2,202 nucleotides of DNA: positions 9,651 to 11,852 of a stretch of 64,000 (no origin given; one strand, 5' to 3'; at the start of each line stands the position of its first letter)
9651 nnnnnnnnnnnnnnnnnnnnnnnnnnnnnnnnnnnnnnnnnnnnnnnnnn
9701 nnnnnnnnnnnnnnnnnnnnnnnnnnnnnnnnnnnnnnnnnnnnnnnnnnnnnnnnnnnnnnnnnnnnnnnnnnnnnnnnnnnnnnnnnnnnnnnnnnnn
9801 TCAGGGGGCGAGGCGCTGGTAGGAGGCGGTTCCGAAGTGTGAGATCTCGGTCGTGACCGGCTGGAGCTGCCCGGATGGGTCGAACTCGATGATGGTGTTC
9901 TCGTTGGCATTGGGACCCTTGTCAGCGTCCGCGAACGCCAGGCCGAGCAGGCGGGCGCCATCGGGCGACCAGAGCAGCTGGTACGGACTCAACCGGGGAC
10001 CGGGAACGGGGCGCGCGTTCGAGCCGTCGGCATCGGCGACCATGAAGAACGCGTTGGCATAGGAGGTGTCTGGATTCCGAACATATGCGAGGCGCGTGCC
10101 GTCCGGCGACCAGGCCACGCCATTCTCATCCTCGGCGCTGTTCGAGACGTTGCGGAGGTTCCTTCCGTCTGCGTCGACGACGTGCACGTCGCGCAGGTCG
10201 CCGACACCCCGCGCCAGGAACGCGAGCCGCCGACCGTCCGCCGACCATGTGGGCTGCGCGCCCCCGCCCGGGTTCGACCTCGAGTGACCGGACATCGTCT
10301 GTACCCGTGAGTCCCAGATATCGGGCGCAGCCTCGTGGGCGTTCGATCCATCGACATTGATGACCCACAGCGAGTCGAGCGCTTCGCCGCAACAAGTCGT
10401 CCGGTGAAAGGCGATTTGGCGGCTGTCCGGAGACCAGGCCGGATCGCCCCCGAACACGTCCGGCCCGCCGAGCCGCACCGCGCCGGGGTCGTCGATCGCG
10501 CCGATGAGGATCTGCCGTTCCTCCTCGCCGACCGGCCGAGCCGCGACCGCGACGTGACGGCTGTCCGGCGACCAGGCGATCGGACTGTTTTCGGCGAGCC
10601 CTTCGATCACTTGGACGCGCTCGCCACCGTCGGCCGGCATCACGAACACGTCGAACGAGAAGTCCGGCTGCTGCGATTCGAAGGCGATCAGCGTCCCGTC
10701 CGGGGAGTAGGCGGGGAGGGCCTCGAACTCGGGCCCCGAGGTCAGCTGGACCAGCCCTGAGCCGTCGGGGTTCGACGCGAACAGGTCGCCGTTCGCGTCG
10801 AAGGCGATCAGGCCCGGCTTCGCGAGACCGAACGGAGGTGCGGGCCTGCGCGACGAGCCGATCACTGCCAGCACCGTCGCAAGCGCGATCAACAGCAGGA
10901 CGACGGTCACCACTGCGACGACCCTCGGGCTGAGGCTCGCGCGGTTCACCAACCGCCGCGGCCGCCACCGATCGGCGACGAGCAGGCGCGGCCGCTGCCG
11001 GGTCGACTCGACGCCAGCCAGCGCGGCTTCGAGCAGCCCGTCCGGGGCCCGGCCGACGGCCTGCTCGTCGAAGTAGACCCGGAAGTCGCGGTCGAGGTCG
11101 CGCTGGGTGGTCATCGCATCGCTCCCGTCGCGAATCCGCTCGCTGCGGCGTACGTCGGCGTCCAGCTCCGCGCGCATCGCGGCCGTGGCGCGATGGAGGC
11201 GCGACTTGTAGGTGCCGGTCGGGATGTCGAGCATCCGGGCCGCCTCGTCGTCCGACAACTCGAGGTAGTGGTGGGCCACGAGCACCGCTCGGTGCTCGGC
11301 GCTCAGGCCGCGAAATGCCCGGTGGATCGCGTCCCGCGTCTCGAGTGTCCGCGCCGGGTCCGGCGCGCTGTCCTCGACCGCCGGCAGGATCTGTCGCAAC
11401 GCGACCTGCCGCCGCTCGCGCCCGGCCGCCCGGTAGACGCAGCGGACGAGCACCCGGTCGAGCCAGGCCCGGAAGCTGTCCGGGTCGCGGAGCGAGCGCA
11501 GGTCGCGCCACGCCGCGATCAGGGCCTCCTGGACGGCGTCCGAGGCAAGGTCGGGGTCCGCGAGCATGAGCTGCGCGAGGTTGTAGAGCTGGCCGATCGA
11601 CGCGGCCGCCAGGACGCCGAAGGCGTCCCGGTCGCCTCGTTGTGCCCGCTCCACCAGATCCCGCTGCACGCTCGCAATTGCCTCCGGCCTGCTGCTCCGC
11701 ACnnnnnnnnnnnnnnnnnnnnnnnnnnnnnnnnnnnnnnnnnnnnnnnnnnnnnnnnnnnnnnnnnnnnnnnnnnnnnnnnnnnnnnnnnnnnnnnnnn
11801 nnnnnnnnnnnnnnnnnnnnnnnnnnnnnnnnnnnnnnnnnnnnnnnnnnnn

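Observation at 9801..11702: ECF sigma factor, membrane anchor and PD40 beta-propeller in one 633-codon ORF, with the ancestral ATGA gene junction still visible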

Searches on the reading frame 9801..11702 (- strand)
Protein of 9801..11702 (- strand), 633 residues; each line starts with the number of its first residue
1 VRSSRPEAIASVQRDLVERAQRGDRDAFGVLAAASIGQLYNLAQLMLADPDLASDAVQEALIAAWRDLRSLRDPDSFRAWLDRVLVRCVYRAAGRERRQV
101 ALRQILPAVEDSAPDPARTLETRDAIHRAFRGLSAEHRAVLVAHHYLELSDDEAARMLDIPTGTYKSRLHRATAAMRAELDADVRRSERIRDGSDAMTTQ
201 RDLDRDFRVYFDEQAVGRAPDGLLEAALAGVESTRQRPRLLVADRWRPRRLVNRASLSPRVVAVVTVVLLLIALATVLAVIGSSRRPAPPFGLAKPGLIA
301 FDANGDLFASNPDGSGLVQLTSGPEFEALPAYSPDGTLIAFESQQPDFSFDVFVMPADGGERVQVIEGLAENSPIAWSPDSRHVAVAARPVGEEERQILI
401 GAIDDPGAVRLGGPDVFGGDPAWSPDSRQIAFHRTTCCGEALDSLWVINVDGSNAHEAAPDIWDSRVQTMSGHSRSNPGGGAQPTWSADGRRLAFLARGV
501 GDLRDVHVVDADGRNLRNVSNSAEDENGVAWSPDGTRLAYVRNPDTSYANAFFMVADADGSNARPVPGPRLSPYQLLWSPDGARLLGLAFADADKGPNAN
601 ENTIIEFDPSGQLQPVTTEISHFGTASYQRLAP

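Call 5: search_protein_families(library=pfam, proteins=[window:9801-11702:-], max_evalue=0.01)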
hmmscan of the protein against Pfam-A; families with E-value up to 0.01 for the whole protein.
window:9801-11702:- (633 aa): 8 families
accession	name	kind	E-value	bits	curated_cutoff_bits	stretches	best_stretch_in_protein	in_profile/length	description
PF07676.18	PD40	-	1.7e-27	95.1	20.9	3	317-353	1-37/38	WD40-like Beta Propeller Repeat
PF04542.20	Sigma70_r2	-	7.5e-10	38.9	24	1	37-98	7-70/71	Sigma-70 region 2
PF08281.18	Sigma70_r4_2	-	2.5e-09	37.1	25.7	1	124-174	2-52/54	Sigma-70, region 4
PF00930.27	DPPIV_N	-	5.7e-07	29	22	0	525-547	102-124/354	Dipeptidyl peptidase IV (DPP IV) N-terminal region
PF25174.1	Beta-prop_THOC3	-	2.9e-06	26.9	305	0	462-541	73-147/272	THOC3 beta-propeller domain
PF04545.22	Sigma70_r4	-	8.4e-06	25.7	24.1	1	129-177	1-49/50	Sigma-70, region 4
PF14583.12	Pectate_lyase22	-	0.00066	18.9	30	1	489-559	199-272/386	Oligogalacturonate lyase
PF20432.4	Xre-like-HTH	-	0.0087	16.8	25.8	0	131-171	8-44/63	Antitoxin Xre-like helix-turn-helix domain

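Call 6: search_protein_families(library=ncbifam, proteins=[window:9801-11702:-], max_evalue=0.01)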
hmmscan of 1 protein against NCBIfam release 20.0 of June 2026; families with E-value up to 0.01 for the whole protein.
window:9801-11702:- (633 aa): 75 families (the best 25 are shown)
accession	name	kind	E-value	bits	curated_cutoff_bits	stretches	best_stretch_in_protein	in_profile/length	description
TIGR02983.1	SigE-fam_strep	subfamily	1.7e-28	99.5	141.55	1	24-181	4-159/162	SigE family RNA polymerase sigma factor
NF009171.0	PRK12518.1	equivalog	3.8e-27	95.4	208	1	10-180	11-184/191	RNA polymerase sigma factor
TIGR02800.1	propeller_TolB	equivalog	6e-26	91.3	343.15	2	302-457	256-404/418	Tol-Pal system beta propeller repeat protein TolB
NF008888.0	PRK11922.1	equivalog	4.9e-24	85.2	204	1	5-186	9-202/231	RNA polymerase sigma factor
NF007225.0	PRK09643.1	equivalog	1.2e-23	83.9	190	1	13-183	14-185/204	RNA polymerase sigma factor SigM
NF007216.0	PRK09638.1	equivalog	2.9e-22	79.3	194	1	14-183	6-177/180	RNA polymerase sigma factor SigY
NF004113.0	PRK05602.1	equivalog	4e-22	78.9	208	1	11-186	30-207/211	RNA polymerase sigma factor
NF033523.0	lasso_peptidase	equivalog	5.2e-22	78.4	400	2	482-550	91-158/638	Atxe2 family lasso peptide isopeptidase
NF007227.0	PRK09645.1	subfamily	9.5e-22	77.7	202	1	31-181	18-171/177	sigma-70 family RNA polymerase sigma factor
TIGR02954.1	Sig70_famx3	hypoth_equivalog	5.3e-21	75.1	188.5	1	14-182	4-169/170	RNA polymerase sigma-70 factor, TIGR02954 family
NF009195.0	PRK12543.1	subfamily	1.8e-19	69.9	197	1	14-182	8-180/192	RNA polymerase sigma factor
NF007223.0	PRK09641.1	equivalog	5.7e-18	65.4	209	1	12-181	4-185/187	RNA polymerase sigma factor SigW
NF009170.0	PRK12517.1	subfamily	1.5e-17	63.6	197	1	12-187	14-183/188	RNA polymerase sigma factor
TIGR02939.1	RpoE_Sigma70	equivalog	8.4e-17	61.8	236.15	1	12-180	6-186/190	RNA polymerase sigma factor RpoE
TIGR02948.1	SigW_bacill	equivalog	1.1e-16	61.5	243.1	1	11-180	3-184/187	RNA polymerase sigma factor SigW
TIGR02937.1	sigma70-ECF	superfamily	8.7e-16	58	42.9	1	37-179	12-164/165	sigma-70 family RNA polymerase sigma factor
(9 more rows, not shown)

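Call 7: find_homologous_proteins(query=window:9801-11702:-, max_evalue=1e-10)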
Query window:9801-11702:- (633 aa): 2805 proteins with E <= 1e-10 among 8000 candidates; the best 120 are listed.
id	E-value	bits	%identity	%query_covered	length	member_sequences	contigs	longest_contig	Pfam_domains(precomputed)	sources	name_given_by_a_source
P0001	1.6e-260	884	91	69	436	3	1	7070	PF25174.2,PF26549.1,PF00930.28,PF26550.2,PF07676.19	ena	-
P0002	8.5e-237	806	83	69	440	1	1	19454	PF25174.2,PF26549.1,PF00930.28,PF26550.2,PF07676.19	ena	-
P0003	1.7e-226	772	80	69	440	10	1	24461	PF25174.2,PF26549.1,PF00930.28,PF26550.2,PF07676.19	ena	-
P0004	6.6e-223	760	79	69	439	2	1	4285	PF26549.1,PF26550.2,PF07676.19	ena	-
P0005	9.7e-216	736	77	69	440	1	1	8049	PF26549.1,PF00930.28,PF26550.2,PF07676.19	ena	-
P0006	1.1e-212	726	76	69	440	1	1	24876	PF25174.2,PF26549.1,PF00930.28,PF26550.2,PF07676.19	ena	-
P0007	2.7e-210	718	77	69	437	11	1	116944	PF26549.1,PF00930.28,PF26550.2,PF07676.19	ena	-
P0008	4.6e-210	717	76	69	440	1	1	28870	PF26549.1,PF00930.28,PF26550.2,PF07676.19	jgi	jgi:TolB protein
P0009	3.8e-207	708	75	69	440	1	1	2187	PF25174.2,PF26549.1,PF00930.28,PF26550.2,PF07676.19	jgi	jgi:dipeptidyl aminopeptidase/acylaminoacyl peptidase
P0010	4.1e-203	694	74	69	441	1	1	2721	PF25174.2,PF26549.1,PF00930.28,PF26550.2,PF07676.19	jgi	jgi:TolB protein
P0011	1.0e-199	683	83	58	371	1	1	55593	PF25174.2,PF26549.1,PF00930.28,PF26550.2,PF07676.19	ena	-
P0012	1.3e-199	683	74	69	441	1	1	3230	PF25174.2,PF26549.1,PF00930.28,PF26550.2,PF07676.19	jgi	jgi:Tol biopolymer transport system component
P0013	3.5e-199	681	75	69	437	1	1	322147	PF26549.1,PF26550.2,PF07676.19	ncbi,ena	-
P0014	6.5e-197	674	80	56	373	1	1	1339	PF25174.2,PF26549.1,PF00930.28,PF26550.2,PF07676.19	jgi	jgi:TolB protein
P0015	5.2e-174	598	77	56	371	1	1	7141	PF26549.1,PF00930.28,PF26550.2,PF07676.19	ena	-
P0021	4.0e-100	354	86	33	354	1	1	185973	PF04545.23,PF04542.21,PF08281.19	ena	-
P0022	3.1e-99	351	94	26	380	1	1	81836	PF26549.1,PF07676.19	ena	-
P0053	6.5e-56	208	32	91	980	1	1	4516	PF25174.2,PF26549.1,PF00930.28,PF24797.2,PF23381.2,PF12894.14,PF26550.2,PF24817.2,PF04542.21,PF00400.39,PF07676.19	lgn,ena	-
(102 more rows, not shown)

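Call 9: find_encoding_contigs(protein=P0001, flank=3000, max_places=3)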
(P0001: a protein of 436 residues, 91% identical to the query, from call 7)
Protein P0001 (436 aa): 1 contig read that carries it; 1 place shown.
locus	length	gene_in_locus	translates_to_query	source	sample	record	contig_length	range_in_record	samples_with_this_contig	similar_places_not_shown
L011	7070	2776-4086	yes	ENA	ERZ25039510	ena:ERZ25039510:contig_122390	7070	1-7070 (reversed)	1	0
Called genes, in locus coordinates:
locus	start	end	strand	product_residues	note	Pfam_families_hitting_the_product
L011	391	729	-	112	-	-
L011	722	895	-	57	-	-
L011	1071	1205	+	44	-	-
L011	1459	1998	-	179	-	-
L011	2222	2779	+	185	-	PF04542:Sigma70_r2, PF08281:Sigma70_r4_2, PF04545:Sigma70_r4 (weak)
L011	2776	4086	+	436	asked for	PF00930:DPPIV_N (faint), PF26549:Tricorn_N, PF26550:Tricorn_2nd (faint), PF07676:PD40 (weak), PF25174:Beta-prop_THOC3 (faint), PF26549:Tricorn_N (weak)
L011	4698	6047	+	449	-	PF05239:PRC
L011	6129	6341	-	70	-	-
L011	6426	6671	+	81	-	-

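Call 10: find_encoding_contigs(protein=P0002, flank=3000, max_places=3)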
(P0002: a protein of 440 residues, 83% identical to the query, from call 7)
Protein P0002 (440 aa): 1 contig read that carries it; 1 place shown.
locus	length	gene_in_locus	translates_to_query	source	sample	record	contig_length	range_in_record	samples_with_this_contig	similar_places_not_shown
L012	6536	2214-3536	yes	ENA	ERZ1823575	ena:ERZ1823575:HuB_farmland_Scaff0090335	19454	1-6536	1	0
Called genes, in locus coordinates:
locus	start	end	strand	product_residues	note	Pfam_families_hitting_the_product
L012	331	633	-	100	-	-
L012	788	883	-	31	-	-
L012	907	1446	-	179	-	-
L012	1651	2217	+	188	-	PF04542:Sigma70_r2, PF08281:Sigma70_r4_2, PF04545:Sigma70_r4 (weak)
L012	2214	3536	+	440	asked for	PF00930:DPPIV_N (faint), PF26549:Tricorn_N, PF07676:PD40 (weak), PF25174:Beta-prop_THOC3 (faint), PF26550:Tricorn_2nd (faint), PF26549:Tricorn_N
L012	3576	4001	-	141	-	-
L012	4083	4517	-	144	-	-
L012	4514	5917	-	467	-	PF01565:FAD_binding_4, PF08031:BBE (weak)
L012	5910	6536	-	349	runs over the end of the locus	PF00561:Abhydrolase_1, PF00975:Thioesterase (weak), PF12146:Hydrolase_4, PF12697:Abhydrolase_6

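Call 11: find_encoding_contigs(protein=P0003, flank=3000, max_places=3)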
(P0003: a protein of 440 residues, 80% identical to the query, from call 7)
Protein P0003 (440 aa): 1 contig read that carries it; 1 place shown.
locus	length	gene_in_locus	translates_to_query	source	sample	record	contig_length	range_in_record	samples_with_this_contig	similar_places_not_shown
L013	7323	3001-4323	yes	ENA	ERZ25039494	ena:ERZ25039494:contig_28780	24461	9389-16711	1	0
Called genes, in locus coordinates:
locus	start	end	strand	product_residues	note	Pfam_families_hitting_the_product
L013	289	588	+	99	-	-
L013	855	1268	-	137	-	-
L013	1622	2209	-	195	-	-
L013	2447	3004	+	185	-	PF04542:Sigma70_r2, PF08281:Sigma70_r4_2, PF04545:Sigma70_r4 (weak)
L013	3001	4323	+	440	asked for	PF00930:DPPIV_N (faint), PF25174:Beta-prop_THOC3 (faint), PF26549:Tricorn_N, PF26550:Tricorn_2nd (faint), PF26549:Tricorn_N, PF07676:PD40 (weak)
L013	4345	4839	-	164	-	-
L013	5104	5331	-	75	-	-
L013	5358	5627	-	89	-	-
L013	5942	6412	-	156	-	-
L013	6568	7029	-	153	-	-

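Call 16: find_encoding_contigs(protein=window:9801-11702:-, flank=1000, max_places=3)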
Protein window:9801-11702:- (633 aa): no gene with exactly this product is on record in the collection.

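Call 22: find_encoding_contigs(protein=P0022, flank=10000, max_places=2)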
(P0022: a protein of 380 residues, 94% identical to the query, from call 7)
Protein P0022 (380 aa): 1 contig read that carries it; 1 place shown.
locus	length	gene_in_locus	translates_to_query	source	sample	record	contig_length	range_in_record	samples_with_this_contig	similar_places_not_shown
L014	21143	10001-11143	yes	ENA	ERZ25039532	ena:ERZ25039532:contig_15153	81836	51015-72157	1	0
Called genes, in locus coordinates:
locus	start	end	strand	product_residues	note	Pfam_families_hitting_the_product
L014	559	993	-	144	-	-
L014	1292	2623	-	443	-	-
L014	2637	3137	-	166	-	-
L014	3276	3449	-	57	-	-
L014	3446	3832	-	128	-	-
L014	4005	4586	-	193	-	PF00989:PAS (weak), PF08448:PAS_4 (weak), PF13426:PAS_9 (faint)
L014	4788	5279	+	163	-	PF02544:Steroid_dh (weak), PF04140:ICMT (weak), PF04191:PEMT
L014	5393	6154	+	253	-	PF00557:Peptidase_M24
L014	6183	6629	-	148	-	PF13845:Septum_form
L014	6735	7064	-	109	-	-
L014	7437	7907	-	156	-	PF10604:Polyketide_cyc2, PF03364:Polyketide_cyc (weak)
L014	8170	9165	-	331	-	-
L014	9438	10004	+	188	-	PF04542:Sigma70_r2, PF08281:Sigma70_r4_2, PF04545:Sigma70_r4 (weak)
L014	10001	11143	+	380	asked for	PF26549:Tricorn_N, PF07676:PD40 (faint)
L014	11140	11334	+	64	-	-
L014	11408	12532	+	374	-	PF06441:EHN, PF00561:Abhydrolase_1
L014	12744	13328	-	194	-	-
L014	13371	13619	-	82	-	-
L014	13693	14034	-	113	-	PF13472:Lipase_GDSL_2 (weak)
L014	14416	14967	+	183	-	-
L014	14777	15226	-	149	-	PF12680:SnoaL_2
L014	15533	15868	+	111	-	-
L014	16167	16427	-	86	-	-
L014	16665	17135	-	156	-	-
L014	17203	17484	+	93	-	-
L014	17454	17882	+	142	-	-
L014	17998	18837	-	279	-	PF00009:GTP_EFTU, PF01926:MMR_HSR1, PF14714:KH_dom-like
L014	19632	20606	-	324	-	PF02401:LYTB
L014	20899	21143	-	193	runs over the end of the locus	-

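Call 23: find_encoding_contigs(protein=P0021, flank=3000, max_places=2)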
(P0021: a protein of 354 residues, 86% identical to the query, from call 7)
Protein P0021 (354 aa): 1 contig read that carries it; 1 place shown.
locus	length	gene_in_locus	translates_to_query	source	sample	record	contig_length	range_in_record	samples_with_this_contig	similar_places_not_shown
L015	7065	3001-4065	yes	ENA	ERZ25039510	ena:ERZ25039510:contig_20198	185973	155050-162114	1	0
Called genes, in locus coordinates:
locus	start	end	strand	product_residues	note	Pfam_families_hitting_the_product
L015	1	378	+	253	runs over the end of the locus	PF00557:Peptidase_M24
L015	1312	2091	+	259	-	PF00230:MIP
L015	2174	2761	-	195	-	-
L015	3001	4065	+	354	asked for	PF04542:Sigma70_r2, PF04545:Sigma70_r4 (weak), PF08281:Sigma70_r4_2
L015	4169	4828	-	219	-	-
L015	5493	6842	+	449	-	PF05239:PRC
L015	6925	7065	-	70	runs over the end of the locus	-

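Call 30: find_encoding_contigs(protein=P0008, flank=1500, max_places=2)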
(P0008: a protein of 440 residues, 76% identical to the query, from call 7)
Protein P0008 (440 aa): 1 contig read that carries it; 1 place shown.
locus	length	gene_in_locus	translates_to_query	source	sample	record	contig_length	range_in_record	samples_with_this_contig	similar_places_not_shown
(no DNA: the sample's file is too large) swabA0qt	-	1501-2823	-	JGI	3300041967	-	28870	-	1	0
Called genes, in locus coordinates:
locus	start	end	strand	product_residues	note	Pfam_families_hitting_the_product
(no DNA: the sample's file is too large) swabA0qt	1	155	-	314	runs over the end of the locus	PF26549:Tricorn_N, PF07676:PD40 (faint), PF26550:Tricorn_2nd (faint), PF26549:Tricorn_N (weak)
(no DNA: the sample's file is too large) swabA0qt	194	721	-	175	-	-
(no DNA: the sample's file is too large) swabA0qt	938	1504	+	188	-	PF04542:Sigma70_r2, PF08281:Sigma70_r4_2, PF04545:Sigma70_r4 (weak)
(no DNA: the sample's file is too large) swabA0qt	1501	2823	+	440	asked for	PF26549:Tricorn_N, PF26550:Tricorn_2nd (faint), PF00930:DPPIV_N (faint), PF26549:Tricorn_N, PF07676:PD40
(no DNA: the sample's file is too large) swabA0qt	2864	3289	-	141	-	-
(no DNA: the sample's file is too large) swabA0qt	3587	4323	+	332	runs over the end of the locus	PF00756:Esterase (weak), PF02230:Abhydrolase_2 (weak), PF00561:Abhydrolase_1 (weak), PF00326:Peptidase_S9 (weak)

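Call 31: find_encoding_contigs(protein=P0013, flank=1500, max_places=2)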
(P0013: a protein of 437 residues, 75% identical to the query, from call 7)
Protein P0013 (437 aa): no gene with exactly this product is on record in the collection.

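Call 32: find_encoding_contigs(protein=P0007, flank=1500, max_places=2)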
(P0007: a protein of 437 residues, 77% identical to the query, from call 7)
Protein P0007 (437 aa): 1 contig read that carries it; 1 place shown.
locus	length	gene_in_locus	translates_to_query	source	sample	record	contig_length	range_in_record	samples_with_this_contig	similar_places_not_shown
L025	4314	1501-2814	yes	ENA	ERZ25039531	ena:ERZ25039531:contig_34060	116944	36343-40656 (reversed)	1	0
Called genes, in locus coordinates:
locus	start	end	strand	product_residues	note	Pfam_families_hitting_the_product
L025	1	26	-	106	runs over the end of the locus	-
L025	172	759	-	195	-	-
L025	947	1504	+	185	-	PF04542:Sigma70_r2, PF08281:Sigma70_r4_2, PF04545:Sigma70_r4 (weak)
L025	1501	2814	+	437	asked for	PF00930:DPPIV_N (faint), PF26549:Tricorn_N, PF26550:Tricorn_2nd (faint), PF26549:Tricorn_N, PF07676:PD40 (weak)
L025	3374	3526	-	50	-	-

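Call 44: find_encoding_contigs(protein=P0053, flank=1500, max_places=3)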
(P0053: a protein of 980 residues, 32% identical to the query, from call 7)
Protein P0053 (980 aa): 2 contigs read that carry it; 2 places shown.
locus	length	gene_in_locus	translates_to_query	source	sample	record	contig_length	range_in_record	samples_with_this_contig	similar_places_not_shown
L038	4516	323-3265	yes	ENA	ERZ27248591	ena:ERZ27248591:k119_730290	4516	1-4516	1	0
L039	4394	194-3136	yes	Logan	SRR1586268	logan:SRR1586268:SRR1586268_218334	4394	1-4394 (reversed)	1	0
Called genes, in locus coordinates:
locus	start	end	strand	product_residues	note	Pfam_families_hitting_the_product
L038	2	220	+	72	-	?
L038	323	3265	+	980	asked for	PF04542:Sigma70_r2, PF00930:DPPIV_N (faint), PF12894:ANAPC4_WD40 (faint), PF00400:WD40 (faint), PF07676:PD40 (faint), PF23381:Beta-prop_IFT122_1st (faint), PF26550:Tricorn_2nd, PF26549:Tricorn_N, +3 more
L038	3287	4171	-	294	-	PF01522:Polysacc_deac_1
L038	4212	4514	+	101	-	?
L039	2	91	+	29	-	?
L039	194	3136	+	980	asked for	PF04542:Sigma70_r2, PF00930:DPPIV_N (faint), PF12894:ANAPC4_WD40 (faint), PF00400:WD40 (faint), PF07676:PD40 (faint), PF23381:Beta-prop_IFT122_1st (faint), PF26550:Tricorn_2nd, PF26549:Tricorn_N, +3 more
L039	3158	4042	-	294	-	PF01522:Polysacc_deac_1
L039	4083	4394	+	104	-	?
